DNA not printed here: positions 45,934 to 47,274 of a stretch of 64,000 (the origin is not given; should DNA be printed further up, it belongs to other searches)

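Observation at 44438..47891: MFS transporter - RidA - sugar phosphate isomerase/epimerase operon with divergent YheO-like regulator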

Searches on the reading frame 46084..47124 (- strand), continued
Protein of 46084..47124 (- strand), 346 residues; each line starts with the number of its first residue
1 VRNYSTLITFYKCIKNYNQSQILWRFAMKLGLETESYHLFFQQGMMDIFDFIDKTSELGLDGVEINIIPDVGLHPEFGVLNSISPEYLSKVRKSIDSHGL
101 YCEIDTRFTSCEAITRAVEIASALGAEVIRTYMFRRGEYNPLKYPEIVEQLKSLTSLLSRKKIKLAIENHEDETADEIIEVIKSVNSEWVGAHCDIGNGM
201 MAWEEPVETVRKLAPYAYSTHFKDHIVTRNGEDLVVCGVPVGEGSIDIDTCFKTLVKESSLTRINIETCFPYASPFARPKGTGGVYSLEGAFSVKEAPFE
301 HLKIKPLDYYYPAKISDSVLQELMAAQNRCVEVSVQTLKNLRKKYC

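Call 15: find_encoding_contigs(protein=P0068, flank=10000, max_places=2)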
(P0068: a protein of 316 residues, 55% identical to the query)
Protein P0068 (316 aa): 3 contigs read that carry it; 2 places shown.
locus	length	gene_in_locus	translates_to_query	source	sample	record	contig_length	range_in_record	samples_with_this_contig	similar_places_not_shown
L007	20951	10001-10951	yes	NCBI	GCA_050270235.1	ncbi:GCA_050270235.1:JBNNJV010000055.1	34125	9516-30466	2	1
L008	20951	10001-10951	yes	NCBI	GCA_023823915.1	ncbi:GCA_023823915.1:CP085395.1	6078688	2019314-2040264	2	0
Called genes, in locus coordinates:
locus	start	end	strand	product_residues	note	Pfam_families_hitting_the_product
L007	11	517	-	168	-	PF05163:DinB, PF12867:DinB_2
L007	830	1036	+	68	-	-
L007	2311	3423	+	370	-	PF13343:SBP_bac_6, PF13531:SBP_bac_11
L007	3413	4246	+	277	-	PF00884:Sulfatase (faint), PF01663:Phosphodiest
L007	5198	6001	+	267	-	PF00528:BPD_transp_1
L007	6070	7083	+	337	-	PF00005:ABC_tran, PF02463:SMC_N (faint), PF13304:AAA_21 (weak), PF08402:TOBE_2 (weak)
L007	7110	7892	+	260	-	PF08220:HTH_DeoR, PF08279:HTH_11, PF00455:DeoRC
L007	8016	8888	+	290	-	PF00702:Hydrolase (weak), PF08282:Hydrolase_3, PF05116:S6PP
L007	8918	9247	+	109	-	PF00893:Multi_Drug_Res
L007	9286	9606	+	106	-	PF00893:Multi_Drug_Res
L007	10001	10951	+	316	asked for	PF01261:AP_endonuc_2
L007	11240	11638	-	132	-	PF01741:MscL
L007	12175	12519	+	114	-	-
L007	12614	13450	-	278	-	PF11155:DUF2935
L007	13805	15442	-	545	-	PF00931:NB-ARC (faint), PF02463:SMC_N (faint), PF13191:AAA_16 (faint), PF13555:AAA_29 (faint), PF25199:nSTAND_NTPase5 (faint), PF00005:ABC_tran, PF12848:ABC_tran_Xtn (weak), PF00005:ABC_tran, +6 more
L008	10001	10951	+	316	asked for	PF01261:AP_endonuc_2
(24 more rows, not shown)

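Call 17: search_solved_structures(query=window:46084-47043:-, max_evalue=1, show_alignments=1)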
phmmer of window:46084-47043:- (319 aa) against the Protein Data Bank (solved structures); distinct sequences matched with E-value up to 1: 12.
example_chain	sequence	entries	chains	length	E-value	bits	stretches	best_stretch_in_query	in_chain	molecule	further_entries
3tva_A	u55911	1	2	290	1e-05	28.1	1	77-244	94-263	Xylose isomerase domain protein TIM barrel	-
3cqh_A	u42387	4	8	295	1.1e-05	28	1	80-231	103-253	L-ribulose-5-phosphate 3-epimerase ulaE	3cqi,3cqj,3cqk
8z1i_A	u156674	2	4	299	6.9e-05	25.4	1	7-204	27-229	Art22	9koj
3p6l_A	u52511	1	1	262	0.0025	20.2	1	130-232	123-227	Sugar phosphate isomerase/epimerase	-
4kw2_A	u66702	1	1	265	0.0067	18.9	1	117-198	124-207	Uncharacterized protein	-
5tnv_A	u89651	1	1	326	0.019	17.3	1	120-198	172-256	AP endonuclease, family protein 2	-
3wqo_A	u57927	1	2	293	0.2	14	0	134-223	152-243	Uncharacterized protein MJ1311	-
3dx5_A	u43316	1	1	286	0.4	13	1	79-197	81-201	uncharacterized protein AsbF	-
4ht1_T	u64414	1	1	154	0.47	12.8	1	164-284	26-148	Tumor necrosis factor ligand superfamily member 12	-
9clz_0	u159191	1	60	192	0.67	12.3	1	106-154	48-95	I3-A6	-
9c4l_A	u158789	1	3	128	0.73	12.2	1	276-317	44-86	Alr4568 protein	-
4lkb_F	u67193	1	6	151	0.95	11.8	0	275-317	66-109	hypothetical protein alr4568/putative 4-Oxalocrotonate Tautomerase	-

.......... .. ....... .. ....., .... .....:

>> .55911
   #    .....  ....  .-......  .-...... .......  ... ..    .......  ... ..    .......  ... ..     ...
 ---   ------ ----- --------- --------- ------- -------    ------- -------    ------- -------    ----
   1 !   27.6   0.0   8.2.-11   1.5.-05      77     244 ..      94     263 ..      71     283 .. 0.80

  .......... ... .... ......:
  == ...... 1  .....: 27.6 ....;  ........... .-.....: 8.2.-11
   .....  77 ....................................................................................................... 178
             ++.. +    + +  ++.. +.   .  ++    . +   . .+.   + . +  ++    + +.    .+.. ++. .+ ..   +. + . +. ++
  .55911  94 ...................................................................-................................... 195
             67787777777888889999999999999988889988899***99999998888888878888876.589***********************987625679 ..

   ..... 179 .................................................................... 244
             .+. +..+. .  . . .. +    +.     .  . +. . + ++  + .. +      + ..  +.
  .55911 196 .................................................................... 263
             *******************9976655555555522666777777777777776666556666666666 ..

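Call 18: find_encoding_contigs(protein=P0043, flank=8000, max_places=1)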
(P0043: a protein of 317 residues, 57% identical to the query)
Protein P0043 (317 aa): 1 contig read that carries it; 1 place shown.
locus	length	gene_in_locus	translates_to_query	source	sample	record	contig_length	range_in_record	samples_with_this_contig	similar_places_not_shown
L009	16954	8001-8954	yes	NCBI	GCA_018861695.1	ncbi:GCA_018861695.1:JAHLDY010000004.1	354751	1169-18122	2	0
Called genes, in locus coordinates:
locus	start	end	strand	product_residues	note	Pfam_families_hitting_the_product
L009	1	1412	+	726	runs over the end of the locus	PF00141:peroxidase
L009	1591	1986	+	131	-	PF12616:DUF3775 (weak)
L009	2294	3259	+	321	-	PF01207:Dus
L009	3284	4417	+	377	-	PF14424:Toxin-deaminase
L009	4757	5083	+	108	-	PF08921:DUF1904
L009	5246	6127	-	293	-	PF02588:YitT_membrane, PF10035:DUF2179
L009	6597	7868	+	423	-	PF07690:MFS_1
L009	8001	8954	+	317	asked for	PF01261:AP_endonuc_2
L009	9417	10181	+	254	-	PF08220:HTH_DeoR, PF08279:HTH_11 (weak), PF00455:DeoRC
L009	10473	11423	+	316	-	PF01261:AP_endonuc_2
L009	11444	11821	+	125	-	PF01042:Ribonuc_L-PSP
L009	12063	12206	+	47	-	-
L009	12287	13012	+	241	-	PF00005:ABC_tran, PF13304:AAA_21 (faint)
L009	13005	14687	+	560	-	PF09847:12TM_1, PF16949:ABC_tran_2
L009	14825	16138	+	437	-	PF04892:VanZ-LLP1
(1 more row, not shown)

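Call 19: find_encoding_contigs(protein=P0105, flank=8000, max_places=1)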
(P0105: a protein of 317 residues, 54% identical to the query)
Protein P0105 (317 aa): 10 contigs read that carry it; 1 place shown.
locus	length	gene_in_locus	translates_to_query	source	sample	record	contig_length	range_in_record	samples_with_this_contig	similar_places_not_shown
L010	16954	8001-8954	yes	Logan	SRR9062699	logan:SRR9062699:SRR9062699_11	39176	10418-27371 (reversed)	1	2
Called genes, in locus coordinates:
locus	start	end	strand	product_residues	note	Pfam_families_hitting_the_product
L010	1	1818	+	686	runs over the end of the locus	PF02687:FtsX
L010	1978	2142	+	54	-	PF12459:DltX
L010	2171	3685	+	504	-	PF00501:AMP-binding, PF13193:AMP-binding_C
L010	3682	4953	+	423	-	PF03062:MBOAT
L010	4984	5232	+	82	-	PF00550:PP-binding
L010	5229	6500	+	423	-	PF04914:DltD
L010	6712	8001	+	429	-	PF07690:MFS_1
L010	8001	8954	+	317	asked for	PF01261:AP_endonuc_2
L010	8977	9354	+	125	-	PF01042:Ribonuc_L-PSP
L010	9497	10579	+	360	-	PF27529:AMPT, PF05343:Peptidase_M42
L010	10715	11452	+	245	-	PF23023:Anti-Pycsar_Apyc1, PF00753:Lactamase_B, PF13483:Lactamase_B_3 (faint), PF12706:Lactamase_B_2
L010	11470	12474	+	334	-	PF21948:LplA-B_cat, PF03099:BPL_LplA_LipB, PF10437:Lip_prot_lig_C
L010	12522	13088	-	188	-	PF00574:CLP_protease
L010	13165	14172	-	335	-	PF00579:tRNA-synt_1b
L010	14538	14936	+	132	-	PF00462:Glutaredoxin, PF03960:ArsC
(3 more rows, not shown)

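Call 20: find_encoding_contigs(protein=P0084, flank=8000, max_places=1)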
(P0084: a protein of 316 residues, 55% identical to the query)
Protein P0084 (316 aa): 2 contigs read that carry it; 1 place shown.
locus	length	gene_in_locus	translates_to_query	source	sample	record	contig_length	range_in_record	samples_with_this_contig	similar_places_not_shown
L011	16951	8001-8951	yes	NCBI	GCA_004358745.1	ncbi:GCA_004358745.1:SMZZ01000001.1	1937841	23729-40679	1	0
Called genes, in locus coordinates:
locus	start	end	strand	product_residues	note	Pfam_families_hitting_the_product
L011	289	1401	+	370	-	PF13343:SBP_bac_6, PF13531:SBP_bac_11 (weak)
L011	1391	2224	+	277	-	PF01663:Phosphodiest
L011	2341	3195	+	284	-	PF00528:BPD_transp_1 (weak)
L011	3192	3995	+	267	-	PF00528:BPD_transp_1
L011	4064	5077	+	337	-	PF00005:ABC_tran, PF02463:SMC_N (faint), PF13304:AAA_21 (weak), PF08402:TOBE_2 (weak)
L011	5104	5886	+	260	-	PF08220:HTH_DeoR, PF08279:HTH_11, PF00455:DeoRC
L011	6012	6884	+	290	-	PF00702:Hydrolase (weak), PF08282:Hydrolase_3, PF05116:S6PP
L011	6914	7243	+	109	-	PF00893:Multi_Drug_Res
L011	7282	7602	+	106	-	PF00893:Multi_Drug_Res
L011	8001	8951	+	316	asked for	PF01261:AP_endonuc_2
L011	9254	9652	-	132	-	PF01741:MscL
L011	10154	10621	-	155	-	PF10067:DUF2306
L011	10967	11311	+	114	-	-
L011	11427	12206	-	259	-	PF11155:DUF2935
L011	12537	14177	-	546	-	PF00931:NB-ARC (faint), PF02463:SMC_N (faint), PF13191:AAA_16 (faint), PF13555:AAA_29 (faint), PF00005:ABC_tran, PF13175:AAA_15 (weak), PF12848:ABC_tran_Xtn (weak), PF00005:ABC_tran, +5 more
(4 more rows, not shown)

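Call 21: find_encoding_contigs(protein=P0099, flank=8000, max_places=1)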
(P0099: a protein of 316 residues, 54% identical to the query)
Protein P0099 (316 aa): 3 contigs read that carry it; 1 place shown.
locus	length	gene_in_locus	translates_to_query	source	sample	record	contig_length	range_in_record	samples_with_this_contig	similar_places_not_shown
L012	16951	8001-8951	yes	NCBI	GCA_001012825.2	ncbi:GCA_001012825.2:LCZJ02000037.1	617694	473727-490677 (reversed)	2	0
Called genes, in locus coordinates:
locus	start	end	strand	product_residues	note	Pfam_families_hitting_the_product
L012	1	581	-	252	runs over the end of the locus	PF00106:adh_short, PF08659:KR, PF13561:adh_short_C2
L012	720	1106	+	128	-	PF00376:MerR, PF13411:MerR_1, PF09278:MerR-DNA-bind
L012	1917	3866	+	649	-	PF04205:FMN_bind, PF01946:Thi4 (weak), PF00890:FAD_binding_2, PF01266:DAO, PF03486:HI0933_like, PF07992:Pyr_redox_2 (faint), PF12831:FAD_oxidored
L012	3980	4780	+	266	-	PF01418:HTH_6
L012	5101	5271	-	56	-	PF06172:Cupin_5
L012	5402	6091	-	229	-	PF08348:PAS_6, PF13309:HTH_22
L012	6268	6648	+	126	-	PF01042:Ribonuc_L-PSP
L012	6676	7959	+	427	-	PF07690:MFS_1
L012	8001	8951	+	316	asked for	PF01261:AP_endonuc_2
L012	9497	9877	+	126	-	PF03630:Fumble (weak)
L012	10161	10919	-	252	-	PF00106:adh_short, PF08659:KR, PF13561:adh_short_C2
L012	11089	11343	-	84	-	PF13347:MFS_2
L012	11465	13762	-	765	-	PF00933:Glyco_hydro_3, PF01915:Glyco_hydro_3_C, PF14310:Fn3-like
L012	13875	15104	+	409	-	PF00165:HTH_AraC (weak), PF12833:HTH_18, PF00165:HTH_AraC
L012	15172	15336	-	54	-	-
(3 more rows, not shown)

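Call 25: find_related_loci(query=A1, collection=genome_contigs, flank=8000)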
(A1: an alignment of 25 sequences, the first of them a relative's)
Query A1 (319 aa) in genome_contigs; peptide patterns used: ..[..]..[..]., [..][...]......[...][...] (x = any residue, [..] = any of these).
195 stretches matched a pattern; 117 encode a relative of the query (tblastn E <= 1e-3); the best 80 are kept; 80 distinct loci.
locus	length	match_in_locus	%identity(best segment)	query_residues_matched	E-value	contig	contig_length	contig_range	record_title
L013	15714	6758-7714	77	1-319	6e-173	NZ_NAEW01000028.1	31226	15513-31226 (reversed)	Citrobacter braakii strain ATCC 51113 CbraakiiATCC_L001_NODE_28_length_31226__29.3609, whole genome shotgun sequence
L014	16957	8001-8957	77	1-319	5e-172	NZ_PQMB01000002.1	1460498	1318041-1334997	Citrobacter amalonaticus strain S646 scaffold2.1, whole genome shotgun sequence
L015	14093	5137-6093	70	1-319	2e-157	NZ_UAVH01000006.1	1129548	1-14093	Yersinia pestis strain NCTC5923, whole genome shotgun sequence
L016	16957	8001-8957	68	1-319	3e-156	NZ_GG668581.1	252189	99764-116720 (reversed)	Proteus mirabilis ATCC 29906 SCAFFOLD6, whole genome shotgun sequence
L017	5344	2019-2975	66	1-319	1e-155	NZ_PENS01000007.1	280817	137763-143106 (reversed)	Proteus terrae strain LMG 28659 Scaffold6_1, whole genome shotgun sequence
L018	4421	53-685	100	109-319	7e-145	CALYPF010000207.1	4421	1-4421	MAG: uncultured Enterobacteriaceae bacterium isolate SRR11267054_bin.5_metawrap_v1.3.0_MAG genome assembly, contig: ERZ9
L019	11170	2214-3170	58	1-318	2e-129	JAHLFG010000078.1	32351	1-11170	MAG: Candidatus Anaerobiospirillum merdipullorum isolate 687 D5M67__C268368_L32351, whole genome shotgun sequence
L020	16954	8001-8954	57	1-319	4e-127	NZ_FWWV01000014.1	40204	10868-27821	Pasteurella testudinis DSM 23072, whole genome shotgun sequence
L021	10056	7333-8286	57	1-319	2e-126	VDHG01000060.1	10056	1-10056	Testudinibacter sp. TR-2022 strain BK221 BK221_S18_L001_R1_001_trimmed_contig_60, whole genome shotgun sequence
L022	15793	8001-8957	57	1-318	3e-126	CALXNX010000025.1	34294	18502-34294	MAG: uncultured Succinivibrionaceae bacterium isolate BRZ_LF__bin105 genome assembly, contig: BRZ_LF__NODE_1465_length_3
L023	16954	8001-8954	57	1-319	7e-126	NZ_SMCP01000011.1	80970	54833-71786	Testudinibacter aquarius strain DSM 28140 Ga0244705_111, whole genome shotgun sequence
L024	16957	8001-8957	58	1-319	2e-125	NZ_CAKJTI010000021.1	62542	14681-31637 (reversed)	Bacillus rhizoplanae strain CIP 111899, whole genome shotgun sequence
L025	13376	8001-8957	58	1-319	9e-124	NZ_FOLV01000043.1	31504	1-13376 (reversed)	Bacillus sp. 491mf, whole genome shotgun sequence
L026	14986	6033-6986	58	1-319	2e-123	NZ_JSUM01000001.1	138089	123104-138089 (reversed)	Chelonobacter oris strain 1662 contig000001, whole genome shotgun sequence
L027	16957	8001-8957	57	1-319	4e-122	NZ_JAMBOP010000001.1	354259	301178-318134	Bacillus cytotoxicus strain FAIRING 10M-2.2 NODE_1, whole genome shotgun sequence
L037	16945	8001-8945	57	1-319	3e-115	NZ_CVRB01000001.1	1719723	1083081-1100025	Neobacillus massiliamazoniensis strain LF1, whole genome shotgun sequence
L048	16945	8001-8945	56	1-319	2e-111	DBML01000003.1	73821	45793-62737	MAG TPA_asm: Clostridium sp. UBA699 UBA699_contig_1090, whole genome shotgun sequence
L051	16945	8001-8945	56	1-319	2e-111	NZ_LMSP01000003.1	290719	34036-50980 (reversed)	Paenibacillus sp. Soil787 contig_11, whole genome shotgun sequence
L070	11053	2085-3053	47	1-319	2e-101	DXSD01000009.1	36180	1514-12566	MAG TPA_asm: Fusobacterium sp. isolate HRGM_Genome_1847 HRGM_Genome_1847_9, whole genome shotgun sequence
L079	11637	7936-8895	46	1-318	2e-98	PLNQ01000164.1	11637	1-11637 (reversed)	MAG: Acidimicrobiaceae bacterium isolate fen_803 73.20120800_E1X.33_contig_10237, whole genome shotgun sequence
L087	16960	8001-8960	46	1-318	5e-99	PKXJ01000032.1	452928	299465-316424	MAG: Acidimicrobiaceae bacterium isolate palsa_652 73.20120500_P26.10_contig_3, whole genome shotgun sequence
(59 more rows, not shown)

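Call 30: predict_structure(alignment_id=A1)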
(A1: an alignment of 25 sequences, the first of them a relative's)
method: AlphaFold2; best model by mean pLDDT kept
length: 319 residues; sequences in the alignment: 25
mean_pLDDT: 96.0   pTM: 0.92
mean pLDDT of the five models: 96.0, 95.1, 95.1, 94.7, 94.6
residues with pLDDT >= 90: 298; 70-90: 21; 50-70: 0; < 50: 0
segments of 3 or more residues with pLDDT < 50: none
pLDDT, mean of each block of 10 residues (from residue 1): 97 96 99 98 93 97 99 97 94 98 92 94 98 98 95 98 97 96 98 98 95 97 98 96 90 96 97 90 88 95 98 98
secondary structure, 60 per line:
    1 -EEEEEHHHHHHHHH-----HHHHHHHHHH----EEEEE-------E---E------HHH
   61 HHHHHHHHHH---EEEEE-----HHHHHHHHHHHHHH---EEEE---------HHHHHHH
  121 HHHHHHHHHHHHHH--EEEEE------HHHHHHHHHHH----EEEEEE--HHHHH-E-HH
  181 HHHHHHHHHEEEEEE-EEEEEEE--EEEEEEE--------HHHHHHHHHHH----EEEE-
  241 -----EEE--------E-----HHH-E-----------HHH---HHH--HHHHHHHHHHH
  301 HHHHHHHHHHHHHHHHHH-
elements in order: E2-6 H7-15 H21-30 E35-39 H58-70 E74-78 H84-97 E101-104 H114-134 E137-141 H148-158 E163-168 H171-175 H179-189 E190-195 E197-203 E206-212 H221-231 E236-239 E246-248 H290-318
